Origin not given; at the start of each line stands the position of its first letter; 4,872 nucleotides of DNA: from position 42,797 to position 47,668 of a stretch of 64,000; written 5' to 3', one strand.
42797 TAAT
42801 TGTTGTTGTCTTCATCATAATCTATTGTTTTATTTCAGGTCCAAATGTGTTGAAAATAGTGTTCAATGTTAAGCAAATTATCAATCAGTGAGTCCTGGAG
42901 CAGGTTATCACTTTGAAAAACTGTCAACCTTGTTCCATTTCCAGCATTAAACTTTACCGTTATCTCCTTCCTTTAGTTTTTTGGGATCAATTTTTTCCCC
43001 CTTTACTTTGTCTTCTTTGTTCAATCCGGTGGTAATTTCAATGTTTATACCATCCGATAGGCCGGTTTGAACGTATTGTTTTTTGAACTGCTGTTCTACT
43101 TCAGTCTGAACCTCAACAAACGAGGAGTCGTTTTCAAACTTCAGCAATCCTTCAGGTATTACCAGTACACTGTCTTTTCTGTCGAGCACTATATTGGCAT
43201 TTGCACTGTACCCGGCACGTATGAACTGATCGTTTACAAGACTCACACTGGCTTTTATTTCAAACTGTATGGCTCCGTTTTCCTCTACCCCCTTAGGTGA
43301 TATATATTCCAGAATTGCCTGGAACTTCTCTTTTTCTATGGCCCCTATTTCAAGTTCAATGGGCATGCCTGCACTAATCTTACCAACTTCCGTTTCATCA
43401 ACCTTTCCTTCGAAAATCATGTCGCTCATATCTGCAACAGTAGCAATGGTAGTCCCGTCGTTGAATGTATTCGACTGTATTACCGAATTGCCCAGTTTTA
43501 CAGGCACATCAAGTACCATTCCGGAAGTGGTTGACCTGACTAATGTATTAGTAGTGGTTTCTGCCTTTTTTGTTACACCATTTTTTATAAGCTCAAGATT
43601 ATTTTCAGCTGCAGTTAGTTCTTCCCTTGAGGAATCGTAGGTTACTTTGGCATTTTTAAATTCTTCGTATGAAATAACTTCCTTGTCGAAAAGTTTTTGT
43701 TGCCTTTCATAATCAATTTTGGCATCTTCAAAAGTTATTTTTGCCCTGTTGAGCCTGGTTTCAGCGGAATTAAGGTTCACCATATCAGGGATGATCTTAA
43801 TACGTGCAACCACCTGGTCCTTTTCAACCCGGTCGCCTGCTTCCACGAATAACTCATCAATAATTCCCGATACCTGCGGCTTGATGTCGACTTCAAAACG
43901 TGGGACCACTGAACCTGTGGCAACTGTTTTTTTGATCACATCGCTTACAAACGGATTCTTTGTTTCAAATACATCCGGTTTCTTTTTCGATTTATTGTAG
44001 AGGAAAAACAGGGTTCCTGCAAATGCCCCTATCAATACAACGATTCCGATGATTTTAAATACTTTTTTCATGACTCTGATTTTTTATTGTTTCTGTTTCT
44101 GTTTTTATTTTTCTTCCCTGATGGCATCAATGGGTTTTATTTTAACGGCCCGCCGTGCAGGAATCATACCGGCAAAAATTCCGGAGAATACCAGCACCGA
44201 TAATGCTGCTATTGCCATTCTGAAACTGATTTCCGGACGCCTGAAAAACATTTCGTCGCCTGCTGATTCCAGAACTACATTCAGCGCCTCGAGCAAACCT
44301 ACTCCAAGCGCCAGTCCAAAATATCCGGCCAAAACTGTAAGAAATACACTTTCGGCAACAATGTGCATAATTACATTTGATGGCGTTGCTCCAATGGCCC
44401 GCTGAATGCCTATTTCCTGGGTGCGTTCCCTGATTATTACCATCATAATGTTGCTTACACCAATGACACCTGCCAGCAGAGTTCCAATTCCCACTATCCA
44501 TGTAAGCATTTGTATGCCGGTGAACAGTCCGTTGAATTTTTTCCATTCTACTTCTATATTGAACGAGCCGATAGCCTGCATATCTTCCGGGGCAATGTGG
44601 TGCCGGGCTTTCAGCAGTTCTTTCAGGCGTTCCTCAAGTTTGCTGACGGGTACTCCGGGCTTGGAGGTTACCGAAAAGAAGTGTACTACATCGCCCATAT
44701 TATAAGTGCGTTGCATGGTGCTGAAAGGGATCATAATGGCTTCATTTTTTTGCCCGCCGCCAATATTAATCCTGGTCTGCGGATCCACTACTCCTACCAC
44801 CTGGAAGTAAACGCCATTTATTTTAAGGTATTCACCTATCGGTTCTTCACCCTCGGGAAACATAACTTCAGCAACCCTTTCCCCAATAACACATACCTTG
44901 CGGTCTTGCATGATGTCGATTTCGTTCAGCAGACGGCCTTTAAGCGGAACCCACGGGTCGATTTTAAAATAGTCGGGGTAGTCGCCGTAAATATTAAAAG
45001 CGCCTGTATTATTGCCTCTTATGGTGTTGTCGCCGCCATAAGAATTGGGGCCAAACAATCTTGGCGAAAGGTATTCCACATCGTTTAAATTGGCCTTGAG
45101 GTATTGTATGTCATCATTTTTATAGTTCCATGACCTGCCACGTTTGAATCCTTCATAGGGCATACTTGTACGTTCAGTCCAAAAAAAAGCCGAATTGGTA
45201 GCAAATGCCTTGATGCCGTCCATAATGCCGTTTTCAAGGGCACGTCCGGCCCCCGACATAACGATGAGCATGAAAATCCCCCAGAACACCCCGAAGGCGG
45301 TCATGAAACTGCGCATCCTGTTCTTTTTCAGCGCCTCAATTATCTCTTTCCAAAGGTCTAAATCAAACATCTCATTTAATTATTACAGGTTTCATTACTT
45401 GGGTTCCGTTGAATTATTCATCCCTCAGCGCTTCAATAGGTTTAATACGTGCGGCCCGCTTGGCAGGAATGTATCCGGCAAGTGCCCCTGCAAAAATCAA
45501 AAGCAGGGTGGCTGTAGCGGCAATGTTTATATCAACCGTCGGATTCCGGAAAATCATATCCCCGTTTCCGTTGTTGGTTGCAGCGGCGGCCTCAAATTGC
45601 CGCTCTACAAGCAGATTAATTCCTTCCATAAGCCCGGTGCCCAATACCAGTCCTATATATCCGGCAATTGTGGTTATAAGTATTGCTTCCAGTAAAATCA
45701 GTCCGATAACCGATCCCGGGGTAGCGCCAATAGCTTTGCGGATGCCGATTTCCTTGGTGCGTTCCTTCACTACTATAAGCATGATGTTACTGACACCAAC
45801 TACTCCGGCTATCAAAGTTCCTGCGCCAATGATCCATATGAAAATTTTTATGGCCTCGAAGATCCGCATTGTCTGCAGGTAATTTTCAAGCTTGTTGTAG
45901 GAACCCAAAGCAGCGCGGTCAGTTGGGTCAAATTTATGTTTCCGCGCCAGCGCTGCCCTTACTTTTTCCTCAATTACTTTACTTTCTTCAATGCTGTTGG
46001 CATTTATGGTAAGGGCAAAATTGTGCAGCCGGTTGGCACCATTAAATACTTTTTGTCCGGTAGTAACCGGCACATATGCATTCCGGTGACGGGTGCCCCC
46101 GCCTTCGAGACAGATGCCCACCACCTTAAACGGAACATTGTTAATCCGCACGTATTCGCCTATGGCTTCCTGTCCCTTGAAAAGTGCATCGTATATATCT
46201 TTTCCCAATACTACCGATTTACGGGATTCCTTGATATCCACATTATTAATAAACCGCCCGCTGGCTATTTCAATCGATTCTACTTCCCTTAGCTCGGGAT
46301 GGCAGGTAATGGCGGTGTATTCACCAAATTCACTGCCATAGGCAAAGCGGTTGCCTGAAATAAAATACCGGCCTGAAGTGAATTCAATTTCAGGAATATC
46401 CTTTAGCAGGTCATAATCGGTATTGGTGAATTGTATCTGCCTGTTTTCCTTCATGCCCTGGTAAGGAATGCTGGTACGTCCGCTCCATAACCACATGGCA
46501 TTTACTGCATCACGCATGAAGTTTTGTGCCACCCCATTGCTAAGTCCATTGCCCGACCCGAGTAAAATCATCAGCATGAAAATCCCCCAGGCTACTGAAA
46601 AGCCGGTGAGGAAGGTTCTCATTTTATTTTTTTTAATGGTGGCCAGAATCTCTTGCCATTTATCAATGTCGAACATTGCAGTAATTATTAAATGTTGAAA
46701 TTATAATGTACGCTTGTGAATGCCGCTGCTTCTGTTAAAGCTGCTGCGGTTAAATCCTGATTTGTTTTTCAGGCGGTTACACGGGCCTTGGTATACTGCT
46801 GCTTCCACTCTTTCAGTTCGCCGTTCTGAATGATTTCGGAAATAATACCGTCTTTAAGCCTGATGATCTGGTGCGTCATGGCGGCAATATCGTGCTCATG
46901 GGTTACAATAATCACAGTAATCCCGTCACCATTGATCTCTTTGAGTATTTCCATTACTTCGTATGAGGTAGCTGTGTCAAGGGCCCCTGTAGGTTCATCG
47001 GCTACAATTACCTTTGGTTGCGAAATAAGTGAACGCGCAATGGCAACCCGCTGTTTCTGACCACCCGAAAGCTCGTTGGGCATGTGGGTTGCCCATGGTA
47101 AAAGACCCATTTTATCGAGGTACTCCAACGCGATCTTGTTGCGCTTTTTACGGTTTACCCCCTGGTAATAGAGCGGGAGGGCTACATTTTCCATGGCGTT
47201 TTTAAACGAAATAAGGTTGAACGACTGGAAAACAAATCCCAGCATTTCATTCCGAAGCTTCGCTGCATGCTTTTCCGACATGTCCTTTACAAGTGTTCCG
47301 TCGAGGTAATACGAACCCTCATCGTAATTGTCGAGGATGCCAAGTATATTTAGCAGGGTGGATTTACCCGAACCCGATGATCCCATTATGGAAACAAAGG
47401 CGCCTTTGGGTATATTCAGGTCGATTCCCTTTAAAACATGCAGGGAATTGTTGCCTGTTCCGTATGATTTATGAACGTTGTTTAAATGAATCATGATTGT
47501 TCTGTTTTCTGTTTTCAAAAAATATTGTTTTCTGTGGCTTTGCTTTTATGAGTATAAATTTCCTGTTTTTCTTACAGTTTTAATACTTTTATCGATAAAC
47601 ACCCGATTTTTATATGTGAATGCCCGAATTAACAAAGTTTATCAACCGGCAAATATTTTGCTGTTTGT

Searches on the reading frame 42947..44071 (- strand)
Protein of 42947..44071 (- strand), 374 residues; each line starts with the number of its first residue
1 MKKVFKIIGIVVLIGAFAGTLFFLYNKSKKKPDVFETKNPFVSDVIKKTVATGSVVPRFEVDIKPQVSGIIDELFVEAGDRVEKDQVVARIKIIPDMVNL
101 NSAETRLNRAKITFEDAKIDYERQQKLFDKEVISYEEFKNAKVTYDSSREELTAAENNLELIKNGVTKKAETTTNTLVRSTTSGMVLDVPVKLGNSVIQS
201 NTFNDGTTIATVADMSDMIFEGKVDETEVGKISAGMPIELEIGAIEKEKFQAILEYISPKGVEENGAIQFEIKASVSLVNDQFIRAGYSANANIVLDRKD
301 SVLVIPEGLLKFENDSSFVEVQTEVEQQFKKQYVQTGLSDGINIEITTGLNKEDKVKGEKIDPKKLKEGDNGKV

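Call 12: search_protein_families(library=pfam, proteins=[window:42947-44071:-], max_evalue=0.001)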
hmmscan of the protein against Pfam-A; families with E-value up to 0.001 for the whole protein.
window:42947-44071:- (374 aa): 5 families
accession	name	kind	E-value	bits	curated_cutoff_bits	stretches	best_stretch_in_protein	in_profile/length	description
PF16576.10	HlyD_D23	-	3.2e-16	59.7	30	1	61-260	20-187/214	Barrel-sandwich domain of CusB or HlyD membrane-fusion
PF13437.12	HlyD_3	-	3.8e-12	47.3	22.2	1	178-277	2-96/106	HlyD family secretion protein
PF13533.13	Biotin_lipoyl_2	-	9.4e-05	22.6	29.8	1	63-91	3-31/32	Biotin-lipoyl like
PF02321.23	OEP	-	0.00095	19.4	22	0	98-163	114-179/187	Outer membrane efflux protein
PF00364.28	Biotin_lipoyl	-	0.00096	19.4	22.1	0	60-91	42-73/73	Biotin-requiring enzyme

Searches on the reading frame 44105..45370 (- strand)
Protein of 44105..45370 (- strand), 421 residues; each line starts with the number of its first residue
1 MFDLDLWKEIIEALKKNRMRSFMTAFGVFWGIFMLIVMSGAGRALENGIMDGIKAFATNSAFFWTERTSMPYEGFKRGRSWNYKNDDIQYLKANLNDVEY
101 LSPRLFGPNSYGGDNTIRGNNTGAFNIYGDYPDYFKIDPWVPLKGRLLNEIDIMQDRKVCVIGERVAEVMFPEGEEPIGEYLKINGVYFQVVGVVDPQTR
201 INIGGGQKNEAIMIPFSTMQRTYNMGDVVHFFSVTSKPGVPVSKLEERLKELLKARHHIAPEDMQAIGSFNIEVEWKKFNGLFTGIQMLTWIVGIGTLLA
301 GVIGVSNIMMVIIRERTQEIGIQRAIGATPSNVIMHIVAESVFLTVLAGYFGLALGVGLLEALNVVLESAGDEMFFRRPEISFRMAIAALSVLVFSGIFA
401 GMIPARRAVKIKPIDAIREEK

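Call 12: search_protein_families(library=pfam, proteins=[window:44105-45370:-], max_evalue=0.001)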
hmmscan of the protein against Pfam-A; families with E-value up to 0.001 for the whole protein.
window:44105-45370:- (421 aa): 2 families
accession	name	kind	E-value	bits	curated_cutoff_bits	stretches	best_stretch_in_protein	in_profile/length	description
PF12704.14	MacB_PCD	-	1.4e-34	120.6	27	1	21-251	1-206/207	MacB-like periplasmic core domain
PF02687.27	FtsX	-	4.2e-16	59.5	25.5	1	292-413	2-120/120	FtsX-like permease C-terminal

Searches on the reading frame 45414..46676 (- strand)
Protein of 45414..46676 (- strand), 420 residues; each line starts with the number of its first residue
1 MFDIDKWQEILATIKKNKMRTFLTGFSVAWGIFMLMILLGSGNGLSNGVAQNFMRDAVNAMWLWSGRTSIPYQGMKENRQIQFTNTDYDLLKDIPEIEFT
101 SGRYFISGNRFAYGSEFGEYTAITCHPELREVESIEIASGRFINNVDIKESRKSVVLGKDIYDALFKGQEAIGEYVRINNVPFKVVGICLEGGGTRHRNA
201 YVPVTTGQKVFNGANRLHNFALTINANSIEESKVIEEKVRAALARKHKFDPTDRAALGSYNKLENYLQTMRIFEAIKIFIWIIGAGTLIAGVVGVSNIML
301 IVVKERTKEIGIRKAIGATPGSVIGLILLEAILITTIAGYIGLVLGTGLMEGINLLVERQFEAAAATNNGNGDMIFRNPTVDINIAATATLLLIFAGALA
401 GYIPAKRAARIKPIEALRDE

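Call 12: search_protein_families(library=pfam, proteins=[window:45414-46676:-], max_evalue=0.001)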
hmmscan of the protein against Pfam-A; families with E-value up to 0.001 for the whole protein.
window:45414-46676:- (420 aa): 2 families
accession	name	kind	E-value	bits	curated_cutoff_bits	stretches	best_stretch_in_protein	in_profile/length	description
PF12704.14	MacB_PCD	-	4e-25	89.7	27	1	21-240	1-205/207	MacB-like periplasmic core domain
PF02687.27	FtsX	-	1.3e-17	64.4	25.5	1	282-413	2-120/120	FtsX-like permease C-terminal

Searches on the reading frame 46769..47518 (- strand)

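Call 12: search_protein_families(library=pfam, proteins=[window:46769-47518:-], max_evalue=0.001)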
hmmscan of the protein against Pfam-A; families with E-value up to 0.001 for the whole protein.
window:46769-47518:- (249 aa): 3 families
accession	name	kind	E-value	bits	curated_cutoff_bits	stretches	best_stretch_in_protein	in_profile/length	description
PF00005.33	ABC_tran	-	4.3e-29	102.3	25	1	29-177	1-136/137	ABC transporter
PF13304.12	AAA_21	-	2.8e-07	31.3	27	0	43-73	3-36/304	AAA domain, putative AbiEii toxin, Type IV TA system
PF02463.25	SMC_N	-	5.6e-07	29.7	40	1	40-222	25-212/220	RecF/RecN/SMC N terminal domain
